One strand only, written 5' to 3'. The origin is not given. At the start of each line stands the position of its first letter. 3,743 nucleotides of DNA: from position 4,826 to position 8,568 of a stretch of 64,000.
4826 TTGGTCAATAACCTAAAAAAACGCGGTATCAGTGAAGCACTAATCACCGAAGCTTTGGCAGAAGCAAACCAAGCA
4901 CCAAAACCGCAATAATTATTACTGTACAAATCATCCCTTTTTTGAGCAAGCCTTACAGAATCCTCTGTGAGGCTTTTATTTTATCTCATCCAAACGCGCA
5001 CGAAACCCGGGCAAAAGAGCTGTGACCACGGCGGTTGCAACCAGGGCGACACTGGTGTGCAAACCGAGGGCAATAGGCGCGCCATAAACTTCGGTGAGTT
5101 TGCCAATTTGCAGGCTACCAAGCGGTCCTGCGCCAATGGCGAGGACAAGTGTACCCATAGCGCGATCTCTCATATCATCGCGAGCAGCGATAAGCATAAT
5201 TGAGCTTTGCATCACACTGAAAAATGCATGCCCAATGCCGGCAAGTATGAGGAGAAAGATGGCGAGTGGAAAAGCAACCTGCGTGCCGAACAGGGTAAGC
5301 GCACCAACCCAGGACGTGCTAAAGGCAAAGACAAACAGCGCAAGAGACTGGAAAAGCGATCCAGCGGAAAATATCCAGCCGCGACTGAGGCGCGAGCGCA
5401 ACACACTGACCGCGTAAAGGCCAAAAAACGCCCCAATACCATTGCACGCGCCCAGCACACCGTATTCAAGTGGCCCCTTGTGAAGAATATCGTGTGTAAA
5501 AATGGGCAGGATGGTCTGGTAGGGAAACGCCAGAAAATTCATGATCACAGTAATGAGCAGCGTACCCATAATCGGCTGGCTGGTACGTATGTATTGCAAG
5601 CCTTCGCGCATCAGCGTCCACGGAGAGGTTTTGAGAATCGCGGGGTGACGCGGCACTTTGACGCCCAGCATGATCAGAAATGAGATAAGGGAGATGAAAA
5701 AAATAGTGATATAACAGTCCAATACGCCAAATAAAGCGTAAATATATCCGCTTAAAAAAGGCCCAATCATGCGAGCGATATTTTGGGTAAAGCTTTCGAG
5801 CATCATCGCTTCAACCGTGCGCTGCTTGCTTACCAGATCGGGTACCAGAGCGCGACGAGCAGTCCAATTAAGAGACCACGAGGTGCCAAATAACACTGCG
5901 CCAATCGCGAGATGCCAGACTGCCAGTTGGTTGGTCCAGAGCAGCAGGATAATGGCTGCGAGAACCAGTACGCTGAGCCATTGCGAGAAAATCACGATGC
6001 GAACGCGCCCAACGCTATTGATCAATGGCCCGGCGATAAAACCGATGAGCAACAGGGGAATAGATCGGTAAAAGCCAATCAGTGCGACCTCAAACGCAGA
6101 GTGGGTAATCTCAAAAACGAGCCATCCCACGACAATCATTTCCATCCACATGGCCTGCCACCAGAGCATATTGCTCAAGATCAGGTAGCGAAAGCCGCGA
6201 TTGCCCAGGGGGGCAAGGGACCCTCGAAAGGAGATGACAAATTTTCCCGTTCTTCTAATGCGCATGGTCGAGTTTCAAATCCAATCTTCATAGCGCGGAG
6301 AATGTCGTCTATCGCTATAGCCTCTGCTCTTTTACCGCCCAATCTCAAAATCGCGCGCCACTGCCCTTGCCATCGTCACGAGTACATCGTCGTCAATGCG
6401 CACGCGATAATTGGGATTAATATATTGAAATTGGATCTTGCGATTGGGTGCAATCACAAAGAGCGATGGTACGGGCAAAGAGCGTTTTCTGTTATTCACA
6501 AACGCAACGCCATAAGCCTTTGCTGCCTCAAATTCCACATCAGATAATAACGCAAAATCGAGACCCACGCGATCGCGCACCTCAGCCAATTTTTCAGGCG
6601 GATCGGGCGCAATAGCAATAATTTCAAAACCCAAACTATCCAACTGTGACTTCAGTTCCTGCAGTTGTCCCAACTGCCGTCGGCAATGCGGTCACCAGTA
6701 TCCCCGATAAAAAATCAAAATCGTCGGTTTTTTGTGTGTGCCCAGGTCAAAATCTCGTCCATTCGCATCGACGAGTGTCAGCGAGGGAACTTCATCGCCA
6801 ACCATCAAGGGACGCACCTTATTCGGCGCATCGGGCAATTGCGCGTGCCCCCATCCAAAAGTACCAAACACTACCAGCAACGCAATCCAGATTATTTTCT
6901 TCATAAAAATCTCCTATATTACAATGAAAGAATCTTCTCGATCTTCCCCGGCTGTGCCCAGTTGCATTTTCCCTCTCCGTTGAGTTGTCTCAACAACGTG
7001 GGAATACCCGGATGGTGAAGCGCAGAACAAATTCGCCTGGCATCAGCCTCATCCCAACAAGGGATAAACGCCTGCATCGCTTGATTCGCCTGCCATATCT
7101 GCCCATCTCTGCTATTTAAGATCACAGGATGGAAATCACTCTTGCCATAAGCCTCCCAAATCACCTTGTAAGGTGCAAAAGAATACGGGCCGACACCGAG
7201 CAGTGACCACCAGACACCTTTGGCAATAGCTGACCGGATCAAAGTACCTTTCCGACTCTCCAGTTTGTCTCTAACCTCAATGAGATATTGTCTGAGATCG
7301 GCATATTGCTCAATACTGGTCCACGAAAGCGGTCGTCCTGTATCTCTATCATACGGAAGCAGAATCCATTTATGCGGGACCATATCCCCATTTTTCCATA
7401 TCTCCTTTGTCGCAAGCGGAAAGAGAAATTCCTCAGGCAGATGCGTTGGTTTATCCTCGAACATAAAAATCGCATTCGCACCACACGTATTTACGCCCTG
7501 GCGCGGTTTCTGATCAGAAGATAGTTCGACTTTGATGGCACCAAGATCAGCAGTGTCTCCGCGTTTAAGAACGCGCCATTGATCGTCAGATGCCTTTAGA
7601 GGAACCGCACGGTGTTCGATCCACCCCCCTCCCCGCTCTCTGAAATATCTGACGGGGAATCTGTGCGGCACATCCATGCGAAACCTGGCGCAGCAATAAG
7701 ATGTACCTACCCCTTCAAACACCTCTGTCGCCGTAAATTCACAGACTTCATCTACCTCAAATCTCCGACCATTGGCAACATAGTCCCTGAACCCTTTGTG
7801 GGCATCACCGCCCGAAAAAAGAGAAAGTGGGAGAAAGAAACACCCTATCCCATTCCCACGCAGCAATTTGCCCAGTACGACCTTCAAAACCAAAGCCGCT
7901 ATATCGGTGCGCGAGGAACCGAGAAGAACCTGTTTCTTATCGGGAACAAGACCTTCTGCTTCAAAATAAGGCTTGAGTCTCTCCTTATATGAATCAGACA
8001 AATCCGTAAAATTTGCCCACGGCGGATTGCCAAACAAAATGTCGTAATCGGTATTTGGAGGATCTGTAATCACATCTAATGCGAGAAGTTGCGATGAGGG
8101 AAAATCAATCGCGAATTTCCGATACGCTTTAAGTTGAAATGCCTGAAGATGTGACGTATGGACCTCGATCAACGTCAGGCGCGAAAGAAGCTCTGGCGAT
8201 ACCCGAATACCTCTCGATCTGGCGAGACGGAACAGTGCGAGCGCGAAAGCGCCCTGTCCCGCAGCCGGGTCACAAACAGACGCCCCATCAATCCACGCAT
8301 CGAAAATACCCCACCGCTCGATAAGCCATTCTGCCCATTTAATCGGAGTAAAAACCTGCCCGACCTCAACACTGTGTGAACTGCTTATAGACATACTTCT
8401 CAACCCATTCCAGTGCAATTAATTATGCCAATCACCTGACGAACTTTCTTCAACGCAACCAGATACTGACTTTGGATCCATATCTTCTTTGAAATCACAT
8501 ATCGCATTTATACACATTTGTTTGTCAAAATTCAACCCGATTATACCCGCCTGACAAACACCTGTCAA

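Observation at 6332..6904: In-frame TGA at the CxxC cysteine of a redoxin: candidate selenoprotein (UxxC)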

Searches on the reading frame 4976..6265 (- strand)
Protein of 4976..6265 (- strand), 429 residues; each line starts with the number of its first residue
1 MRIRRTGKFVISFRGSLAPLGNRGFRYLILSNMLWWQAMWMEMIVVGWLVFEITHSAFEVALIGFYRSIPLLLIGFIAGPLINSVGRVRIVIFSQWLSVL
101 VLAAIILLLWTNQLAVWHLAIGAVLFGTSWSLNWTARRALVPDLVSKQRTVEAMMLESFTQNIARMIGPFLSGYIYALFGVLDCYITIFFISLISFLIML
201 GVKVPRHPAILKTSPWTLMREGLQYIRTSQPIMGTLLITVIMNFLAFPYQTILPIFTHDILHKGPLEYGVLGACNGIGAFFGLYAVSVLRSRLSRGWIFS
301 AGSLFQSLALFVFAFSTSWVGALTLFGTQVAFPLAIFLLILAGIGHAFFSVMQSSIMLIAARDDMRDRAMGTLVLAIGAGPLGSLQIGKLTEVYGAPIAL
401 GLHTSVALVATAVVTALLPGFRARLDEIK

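Call 39: search_protein_families(library=pfam, proteins=[window:4976-6265:-], max_evalue=0.1)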
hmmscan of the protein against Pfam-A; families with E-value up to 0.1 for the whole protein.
window:4976-6265:- (429 aa): 2 families
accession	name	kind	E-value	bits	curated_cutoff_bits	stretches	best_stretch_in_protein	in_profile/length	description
PF05977.19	MFS_3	-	7.6e-37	127.4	27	1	15-416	2-391/524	Transmembrane secretion effector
PF07690.21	MFS_1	-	2.4e-22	79.7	33.4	2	36-326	9-304/347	Major Facilitator Superfamily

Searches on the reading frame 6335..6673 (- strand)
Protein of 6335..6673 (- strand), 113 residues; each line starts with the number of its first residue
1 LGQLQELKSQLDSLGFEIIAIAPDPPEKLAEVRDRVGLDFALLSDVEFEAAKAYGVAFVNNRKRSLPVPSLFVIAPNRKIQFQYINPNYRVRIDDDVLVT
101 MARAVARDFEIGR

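Call 28: find_encoding_contigs(protein=window:6335-6673:-, flank=10000, max_places=6)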
Protein seq(113 aa) (113 aa): 6 contigs read that carry it; 4 places shown.
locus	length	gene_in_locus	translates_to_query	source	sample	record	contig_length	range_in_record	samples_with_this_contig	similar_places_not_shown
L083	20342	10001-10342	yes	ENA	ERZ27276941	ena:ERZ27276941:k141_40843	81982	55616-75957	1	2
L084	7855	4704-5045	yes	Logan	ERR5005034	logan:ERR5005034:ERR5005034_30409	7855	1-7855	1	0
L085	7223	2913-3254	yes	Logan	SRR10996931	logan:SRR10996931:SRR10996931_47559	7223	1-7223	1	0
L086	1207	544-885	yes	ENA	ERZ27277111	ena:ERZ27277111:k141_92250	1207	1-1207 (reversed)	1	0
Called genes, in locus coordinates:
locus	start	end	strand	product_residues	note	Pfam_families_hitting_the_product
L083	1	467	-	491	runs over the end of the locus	PF00474:SSF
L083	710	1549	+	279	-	PF19671:DUF6174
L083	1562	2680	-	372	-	PF03576:Peptidase_S58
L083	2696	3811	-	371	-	PF13506:Glyco_transf_21, PF00535:Glycos_transf_2, PF10111:Glyco_tranf_2_2 (weak), PF13641:Glyco_tranf_2_3, PF13632:Glyco_trans_2_3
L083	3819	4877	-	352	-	PF04055:Radical_SAM, PF13186:SPASM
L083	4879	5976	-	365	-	PF13506:Glyco_transf_21, PF00535:Glycos_transf_2, PF10111:Glyco_tranf_2_2 (faint), PF13641:Glyco_tranf_2_3, PF13632:Glyco_trans_2_3 (weak)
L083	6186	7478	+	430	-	PF00860:Xan_ur_permease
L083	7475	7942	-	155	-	PF00383:dCMP_cyt_deam_1, PF14437:MafB19-deam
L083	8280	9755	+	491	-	-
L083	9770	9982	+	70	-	-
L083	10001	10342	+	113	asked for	PF00578:AhpC-TSA, PF08534:Redoxin (weak)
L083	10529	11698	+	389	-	PF05977:MFS_3, PF07690:MFS_1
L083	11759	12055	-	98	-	-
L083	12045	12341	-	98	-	PF04365:BrnT_toxin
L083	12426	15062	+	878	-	PF07940:Hepar_II_III_C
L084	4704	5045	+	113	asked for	PF00578:AhpC-TSA, PF08534:Redoxin (weak)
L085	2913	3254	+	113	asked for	PF00578:AhpC-TSA, PF08534:Redoxin (weak)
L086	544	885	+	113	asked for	PF00578:AhpC-TSA, PF08534:Redoxin (weak)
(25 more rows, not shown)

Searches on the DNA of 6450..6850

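Call 61: search_rna_families(source=window, start=6450, end=6850, threshold=evalue, max_evalue=10)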
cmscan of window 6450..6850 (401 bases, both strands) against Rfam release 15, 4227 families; matches with E-value up to 10: 2.
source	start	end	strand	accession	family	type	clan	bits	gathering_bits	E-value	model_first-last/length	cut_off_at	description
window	6726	6803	-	RF00285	snoZ6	Gene; snRNA; snoRNA; CD-box;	-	14.6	35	1.7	1-91/91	no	Z6 small nucleolar RNA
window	6761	6812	+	RF01933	bxd_5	Gene; lncRNA;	-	10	50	7.8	1-57/57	no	Bithoraxoid conserved region 5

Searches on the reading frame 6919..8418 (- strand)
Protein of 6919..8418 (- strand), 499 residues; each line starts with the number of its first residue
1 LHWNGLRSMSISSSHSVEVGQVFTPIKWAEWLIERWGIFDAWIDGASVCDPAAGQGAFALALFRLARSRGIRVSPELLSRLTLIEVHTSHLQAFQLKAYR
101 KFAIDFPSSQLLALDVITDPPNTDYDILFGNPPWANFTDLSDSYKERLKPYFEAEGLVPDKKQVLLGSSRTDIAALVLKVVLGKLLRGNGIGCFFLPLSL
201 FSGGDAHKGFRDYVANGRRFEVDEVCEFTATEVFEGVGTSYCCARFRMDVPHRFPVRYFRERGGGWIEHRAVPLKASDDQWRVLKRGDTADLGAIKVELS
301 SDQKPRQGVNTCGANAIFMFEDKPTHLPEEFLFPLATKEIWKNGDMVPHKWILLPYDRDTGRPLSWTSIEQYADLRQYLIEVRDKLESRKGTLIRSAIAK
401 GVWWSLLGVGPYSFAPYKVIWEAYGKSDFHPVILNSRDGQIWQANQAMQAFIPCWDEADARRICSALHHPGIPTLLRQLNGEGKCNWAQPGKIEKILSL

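Call 39: search_protein_families(library=pfam, proteins=[window:6919-8418:-], max_evalue=0.1)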
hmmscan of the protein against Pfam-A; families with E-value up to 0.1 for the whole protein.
window:6919-8418:- (499 aa): 2 families
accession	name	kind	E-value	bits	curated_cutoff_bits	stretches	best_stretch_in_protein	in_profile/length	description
PF07669.17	Eco57I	-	0.00018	22.1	25.3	1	121-234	71-171/171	Eco57I restriction-modification methylase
PF02384.22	N6_Mtase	-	0.086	12.6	20.4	0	16-64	22-66/311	N-6 DNA Methylase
